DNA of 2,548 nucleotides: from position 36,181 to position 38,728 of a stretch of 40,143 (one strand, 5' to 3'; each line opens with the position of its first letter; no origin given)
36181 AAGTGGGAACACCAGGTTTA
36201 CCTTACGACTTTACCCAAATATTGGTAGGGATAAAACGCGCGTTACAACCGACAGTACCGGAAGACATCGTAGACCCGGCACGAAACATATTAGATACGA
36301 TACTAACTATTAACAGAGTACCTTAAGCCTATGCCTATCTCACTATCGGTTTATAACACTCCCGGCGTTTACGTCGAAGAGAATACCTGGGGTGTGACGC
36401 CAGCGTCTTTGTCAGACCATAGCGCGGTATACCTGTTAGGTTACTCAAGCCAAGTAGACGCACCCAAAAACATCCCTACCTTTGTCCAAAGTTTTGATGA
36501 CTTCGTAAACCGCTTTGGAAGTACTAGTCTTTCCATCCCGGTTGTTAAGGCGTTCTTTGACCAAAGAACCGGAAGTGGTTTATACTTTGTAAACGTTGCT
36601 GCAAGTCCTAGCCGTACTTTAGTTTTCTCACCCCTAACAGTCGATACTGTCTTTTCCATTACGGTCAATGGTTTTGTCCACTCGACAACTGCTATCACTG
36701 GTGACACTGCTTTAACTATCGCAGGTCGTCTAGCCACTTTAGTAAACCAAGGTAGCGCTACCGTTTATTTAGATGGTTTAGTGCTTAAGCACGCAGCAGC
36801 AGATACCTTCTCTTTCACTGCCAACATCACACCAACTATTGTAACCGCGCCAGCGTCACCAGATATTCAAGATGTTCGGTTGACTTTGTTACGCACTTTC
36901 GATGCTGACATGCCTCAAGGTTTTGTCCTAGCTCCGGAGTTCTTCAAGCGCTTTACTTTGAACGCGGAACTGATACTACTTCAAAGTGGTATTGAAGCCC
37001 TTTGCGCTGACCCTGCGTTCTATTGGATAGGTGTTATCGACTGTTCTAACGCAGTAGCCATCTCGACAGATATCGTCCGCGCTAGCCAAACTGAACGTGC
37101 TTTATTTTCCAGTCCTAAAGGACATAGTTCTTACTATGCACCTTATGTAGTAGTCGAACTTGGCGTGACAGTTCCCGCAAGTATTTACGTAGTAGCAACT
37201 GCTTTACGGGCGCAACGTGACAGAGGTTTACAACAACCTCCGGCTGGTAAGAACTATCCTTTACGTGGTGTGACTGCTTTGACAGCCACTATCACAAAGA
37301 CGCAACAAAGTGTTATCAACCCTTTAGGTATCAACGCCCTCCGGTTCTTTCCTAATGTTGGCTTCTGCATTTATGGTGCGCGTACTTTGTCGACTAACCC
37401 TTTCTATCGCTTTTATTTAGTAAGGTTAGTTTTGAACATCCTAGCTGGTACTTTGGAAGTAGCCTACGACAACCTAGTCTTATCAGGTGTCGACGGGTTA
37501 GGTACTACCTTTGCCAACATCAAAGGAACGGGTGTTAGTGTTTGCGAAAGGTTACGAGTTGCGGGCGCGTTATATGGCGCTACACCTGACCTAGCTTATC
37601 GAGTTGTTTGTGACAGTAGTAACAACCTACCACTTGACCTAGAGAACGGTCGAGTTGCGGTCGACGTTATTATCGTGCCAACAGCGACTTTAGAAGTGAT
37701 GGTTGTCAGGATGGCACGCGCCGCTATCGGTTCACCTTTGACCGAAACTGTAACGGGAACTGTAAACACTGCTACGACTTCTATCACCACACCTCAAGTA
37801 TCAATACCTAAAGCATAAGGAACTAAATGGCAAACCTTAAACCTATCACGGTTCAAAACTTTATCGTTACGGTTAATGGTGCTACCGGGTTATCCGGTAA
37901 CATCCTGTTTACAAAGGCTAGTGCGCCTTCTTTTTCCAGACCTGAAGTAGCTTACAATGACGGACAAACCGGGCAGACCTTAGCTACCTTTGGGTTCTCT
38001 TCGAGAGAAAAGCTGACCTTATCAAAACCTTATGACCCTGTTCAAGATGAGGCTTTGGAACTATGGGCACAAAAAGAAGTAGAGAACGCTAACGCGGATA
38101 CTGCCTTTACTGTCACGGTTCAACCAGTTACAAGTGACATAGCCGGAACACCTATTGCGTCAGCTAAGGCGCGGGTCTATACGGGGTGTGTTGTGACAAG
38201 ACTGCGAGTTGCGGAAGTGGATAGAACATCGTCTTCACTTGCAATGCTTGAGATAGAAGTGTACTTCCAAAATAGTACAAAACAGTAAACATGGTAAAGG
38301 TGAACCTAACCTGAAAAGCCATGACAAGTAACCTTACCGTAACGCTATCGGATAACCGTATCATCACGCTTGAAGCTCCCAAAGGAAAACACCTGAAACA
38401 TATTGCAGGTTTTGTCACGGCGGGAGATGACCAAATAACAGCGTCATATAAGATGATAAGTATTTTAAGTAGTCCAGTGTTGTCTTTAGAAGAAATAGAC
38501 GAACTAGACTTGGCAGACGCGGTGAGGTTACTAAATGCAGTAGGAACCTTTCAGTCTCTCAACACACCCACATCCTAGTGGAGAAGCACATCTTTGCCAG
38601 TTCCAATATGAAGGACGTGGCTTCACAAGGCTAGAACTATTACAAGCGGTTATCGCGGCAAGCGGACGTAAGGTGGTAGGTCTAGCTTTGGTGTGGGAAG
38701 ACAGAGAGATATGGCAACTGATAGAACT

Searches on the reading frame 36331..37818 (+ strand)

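Call 101: search_protein_families(library=pfam, proteins=[window:36331-37818:+], max_evalue=0.01)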
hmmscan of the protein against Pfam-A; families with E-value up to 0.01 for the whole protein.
window:36331-37818:+ (495 aa): 1 family
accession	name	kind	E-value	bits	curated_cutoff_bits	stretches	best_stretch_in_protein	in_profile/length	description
PF04984.19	Phage_sheath_1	-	2.7e-05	24.5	31.4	1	217-353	39-168/168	Phage tail sheath protein subtilisin-like domain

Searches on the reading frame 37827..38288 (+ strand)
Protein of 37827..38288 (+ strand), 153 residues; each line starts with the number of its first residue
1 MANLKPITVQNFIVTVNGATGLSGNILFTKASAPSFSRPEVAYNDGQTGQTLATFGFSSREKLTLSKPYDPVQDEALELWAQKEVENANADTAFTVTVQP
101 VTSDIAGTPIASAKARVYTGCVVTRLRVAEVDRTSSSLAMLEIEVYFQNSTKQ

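Call 101: search_protein_families(library=pfam, proteins=[window:37827-38288:+], max_evalue=0.01)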
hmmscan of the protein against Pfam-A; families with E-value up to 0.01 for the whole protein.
window:37827-38288:+ (153 aa): 1 family
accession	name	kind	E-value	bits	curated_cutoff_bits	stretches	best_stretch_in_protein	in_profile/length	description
PF06841.18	Phage_T4_gp19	-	5.9e-05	23.4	28.2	1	11-149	4-132/134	T4-like virus tail tube protein gp19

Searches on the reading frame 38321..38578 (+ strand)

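Call 101: search_protein_families(library=pfam, proteins=[window:38321-38578:+], max_evalue=0.01)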
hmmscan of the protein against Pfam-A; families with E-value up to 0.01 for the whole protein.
window:38321-38578:+ (85 aa): 1 family
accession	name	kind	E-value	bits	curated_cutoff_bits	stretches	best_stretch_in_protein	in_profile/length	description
PF10109.15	Phage_TAC_7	-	3.3e-05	24.3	25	1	15-77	18-77/79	Phage tail assembly chaperone proteins, E, or 41 or 14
